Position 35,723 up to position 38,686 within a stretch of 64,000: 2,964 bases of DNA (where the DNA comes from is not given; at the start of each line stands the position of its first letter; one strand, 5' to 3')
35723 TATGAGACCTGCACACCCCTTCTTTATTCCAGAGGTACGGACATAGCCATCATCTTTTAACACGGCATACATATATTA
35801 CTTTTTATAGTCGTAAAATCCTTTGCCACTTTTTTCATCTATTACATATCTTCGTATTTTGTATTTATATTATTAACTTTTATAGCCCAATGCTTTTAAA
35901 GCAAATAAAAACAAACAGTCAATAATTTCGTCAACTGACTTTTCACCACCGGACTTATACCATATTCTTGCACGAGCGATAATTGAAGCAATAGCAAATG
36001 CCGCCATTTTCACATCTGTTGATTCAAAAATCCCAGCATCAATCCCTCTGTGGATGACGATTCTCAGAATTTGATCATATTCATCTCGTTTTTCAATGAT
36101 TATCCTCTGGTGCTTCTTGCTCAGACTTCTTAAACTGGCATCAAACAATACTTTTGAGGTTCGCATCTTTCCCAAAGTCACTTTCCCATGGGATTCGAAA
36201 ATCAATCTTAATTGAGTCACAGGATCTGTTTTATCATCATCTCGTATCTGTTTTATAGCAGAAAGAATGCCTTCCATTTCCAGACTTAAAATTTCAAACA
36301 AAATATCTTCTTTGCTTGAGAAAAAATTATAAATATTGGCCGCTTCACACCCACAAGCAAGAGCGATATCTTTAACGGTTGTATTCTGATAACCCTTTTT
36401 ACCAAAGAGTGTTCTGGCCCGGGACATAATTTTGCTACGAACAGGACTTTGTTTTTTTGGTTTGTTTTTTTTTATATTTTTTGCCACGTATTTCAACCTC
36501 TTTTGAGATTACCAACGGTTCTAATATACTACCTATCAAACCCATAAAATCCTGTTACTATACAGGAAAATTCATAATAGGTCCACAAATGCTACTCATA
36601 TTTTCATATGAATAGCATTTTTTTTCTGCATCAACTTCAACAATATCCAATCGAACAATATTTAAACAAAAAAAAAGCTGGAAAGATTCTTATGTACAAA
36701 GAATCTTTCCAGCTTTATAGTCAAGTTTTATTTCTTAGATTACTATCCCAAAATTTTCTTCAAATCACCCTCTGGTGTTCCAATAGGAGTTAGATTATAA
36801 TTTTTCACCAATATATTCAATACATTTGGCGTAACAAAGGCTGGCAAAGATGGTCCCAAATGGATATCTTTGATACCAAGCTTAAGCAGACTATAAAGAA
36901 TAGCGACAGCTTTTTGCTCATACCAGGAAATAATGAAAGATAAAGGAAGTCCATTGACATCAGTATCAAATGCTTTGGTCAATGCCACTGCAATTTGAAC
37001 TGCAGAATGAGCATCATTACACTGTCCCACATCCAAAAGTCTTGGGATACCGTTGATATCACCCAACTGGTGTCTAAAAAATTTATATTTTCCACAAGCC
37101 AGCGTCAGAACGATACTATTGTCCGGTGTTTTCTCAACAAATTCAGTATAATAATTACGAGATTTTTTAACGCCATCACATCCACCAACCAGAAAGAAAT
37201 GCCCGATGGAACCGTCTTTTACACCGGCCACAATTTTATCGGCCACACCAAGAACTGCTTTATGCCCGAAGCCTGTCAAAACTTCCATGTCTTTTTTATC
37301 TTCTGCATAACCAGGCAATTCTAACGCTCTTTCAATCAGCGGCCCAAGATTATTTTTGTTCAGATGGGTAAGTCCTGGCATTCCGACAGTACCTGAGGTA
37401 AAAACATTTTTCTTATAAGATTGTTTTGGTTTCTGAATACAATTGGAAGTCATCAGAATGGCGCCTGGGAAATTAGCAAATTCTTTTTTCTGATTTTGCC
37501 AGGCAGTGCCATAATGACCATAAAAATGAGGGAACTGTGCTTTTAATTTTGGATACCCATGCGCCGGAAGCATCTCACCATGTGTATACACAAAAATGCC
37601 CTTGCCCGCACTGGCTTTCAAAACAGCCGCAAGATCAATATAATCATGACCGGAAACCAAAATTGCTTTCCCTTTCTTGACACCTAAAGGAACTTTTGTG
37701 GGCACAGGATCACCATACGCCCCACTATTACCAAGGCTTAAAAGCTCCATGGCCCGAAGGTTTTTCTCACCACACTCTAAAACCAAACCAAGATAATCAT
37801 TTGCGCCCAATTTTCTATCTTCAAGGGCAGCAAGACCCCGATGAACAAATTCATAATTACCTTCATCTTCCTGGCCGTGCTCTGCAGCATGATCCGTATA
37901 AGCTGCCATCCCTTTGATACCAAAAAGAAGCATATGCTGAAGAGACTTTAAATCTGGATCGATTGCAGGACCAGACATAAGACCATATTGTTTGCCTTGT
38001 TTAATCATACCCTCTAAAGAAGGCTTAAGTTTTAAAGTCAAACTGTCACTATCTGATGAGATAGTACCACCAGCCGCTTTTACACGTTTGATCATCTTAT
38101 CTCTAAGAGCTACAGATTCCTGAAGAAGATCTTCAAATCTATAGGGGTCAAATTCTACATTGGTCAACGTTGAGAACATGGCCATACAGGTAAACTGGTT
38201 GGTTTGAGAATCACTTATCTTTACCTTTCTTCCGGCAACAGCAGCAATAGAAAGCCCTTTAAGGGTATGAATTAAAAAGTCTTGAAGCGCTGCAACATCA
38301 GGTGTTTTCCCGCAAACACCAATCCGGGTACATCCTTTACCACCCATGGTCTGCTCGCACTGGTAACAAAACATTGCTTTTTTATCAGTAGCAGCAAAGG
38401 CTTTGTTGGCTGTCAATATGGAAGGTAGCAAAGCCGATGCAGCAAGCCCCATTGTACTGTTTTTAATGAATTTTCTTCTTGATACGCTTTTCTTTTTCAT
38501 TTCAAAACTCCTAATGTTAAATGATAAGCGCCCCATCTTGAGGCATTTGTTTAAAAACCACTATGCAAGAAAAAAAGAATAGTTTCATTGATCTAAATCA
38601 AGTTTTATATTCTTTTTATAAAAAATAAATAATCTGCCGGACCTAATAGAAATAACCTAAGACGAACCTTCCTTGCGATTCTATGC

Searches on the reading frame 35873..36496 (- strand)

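Call 8: search_protein_families(library=pfam, proteins=[window:35873-36496:-])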
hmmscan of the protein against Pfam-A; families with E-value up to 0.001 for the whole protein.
window:35873-36496:- (207 aa): 3 families
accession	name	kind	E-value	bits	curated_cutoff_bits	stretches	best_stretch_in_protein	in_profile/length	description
PF17932.6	TetR_C_24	-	3.9e-21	75.9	26.4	1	90-202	2-113/114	Tetracyclin repressor-like, C-terminal domain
PF00440.29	TetR_N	-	1.8e-13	50.4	24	1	23-69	1-47/47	Bacterial regulatory proteins, tetR family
PF17935.6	TetR_C_27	-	9.5e-06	26.1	26.1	1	94-175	3-83/106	Tetracyclin repressor-like, C-terminal domain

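Call 37: search_protein_families(library=ncbifam, proteins=[window:35873-36496:-], max_evalue=0.00001)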
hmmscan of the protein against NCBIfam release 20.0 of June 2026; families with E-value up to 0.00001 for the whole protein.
window:35873-36496:- (207 aa): 8 families
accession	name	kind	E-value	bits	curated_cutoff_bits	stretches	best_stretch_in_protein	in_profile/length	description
NF053878.1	FATransRegFadRBac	equivalog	9.6e-13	48.3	200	1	21-166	6-150/190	fatty acid metabolism transcriptional regulator FadR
NF050111.1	TransRegSACE7040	equivalog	7.2e-12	45.6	250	1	20-204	3-183/186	SACE_7040 family transcriptional regulator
NF037937.1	septum_RefZ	equivalog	5e-10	39.6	180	1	20-99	1-81/195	forespore capture DNA-binding protein RefZ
TIGR03968.1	mycofact_TetR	equivalog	4.1e-09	36.3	224.9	1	15-90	6-81/190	mycofactocin system transcriptional regulator MftR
NF053731.1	TransRegFasRMycb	equivalog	2e-07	31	330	1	18-196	11-185/199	HTH-type transcriptional activator FasR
NF007949.0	PRK10668.1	equivalog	3.9e-07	29.8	271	1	15-99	8-92/216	multidrug efflux transporter transcriptional repressor AcrR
TIGR03613.1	RutR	equivalog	1e-06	28.7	368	1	18-96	8-84/202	pyrimidine utilization regulatory protein R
NF007430.0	PRK09975.1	equivalog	5.4e-06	25.7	274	1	18-98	11-91/220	acrEF/envCD operon transcriptional regulator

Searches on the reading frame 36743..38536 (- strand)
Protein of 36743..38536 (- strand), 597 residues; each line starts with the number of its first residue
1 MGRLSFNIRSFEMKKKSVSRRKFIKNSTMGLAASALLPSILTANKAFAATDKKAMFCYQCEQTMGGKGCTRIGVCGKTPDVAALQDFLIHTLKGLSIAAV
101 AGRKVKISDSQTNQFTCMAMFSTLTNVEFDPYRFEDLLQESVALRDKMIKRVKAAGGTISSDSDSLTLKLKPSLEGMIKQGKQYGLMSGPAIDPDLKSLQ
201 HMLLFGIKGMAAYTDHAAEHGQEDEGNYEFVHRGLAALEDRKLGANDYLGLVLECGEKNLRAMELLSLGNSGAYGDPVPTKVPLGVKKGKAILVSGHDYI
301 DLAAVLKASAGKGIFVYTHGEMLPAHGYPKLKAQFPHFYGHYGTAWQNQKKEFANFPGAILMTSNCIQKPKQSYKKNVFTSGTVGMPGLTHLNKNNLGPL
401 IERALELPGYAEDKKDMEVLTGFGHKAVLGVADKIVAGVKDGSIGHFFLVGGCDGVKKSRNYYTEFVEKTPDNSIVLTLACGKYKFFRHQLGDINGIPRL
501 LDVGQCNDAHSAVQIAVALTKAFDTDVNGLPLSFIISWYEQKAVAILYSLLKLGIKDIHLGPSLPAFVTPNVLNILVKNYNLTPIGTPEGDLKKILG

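Call 8: search_protein_families(library=pfam, proteins=[window:36743-38536:-])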
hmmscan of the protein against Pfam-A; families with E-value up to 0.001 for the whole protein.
window:36743-38536:- (597 aa): 1 family
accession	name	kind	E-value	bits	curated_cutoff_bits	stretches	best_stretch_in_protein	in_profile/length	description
PF03063.25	Prismane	-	3.7e-152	508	27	1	55-593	1-513/513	Prismane/CO dehydrogenase family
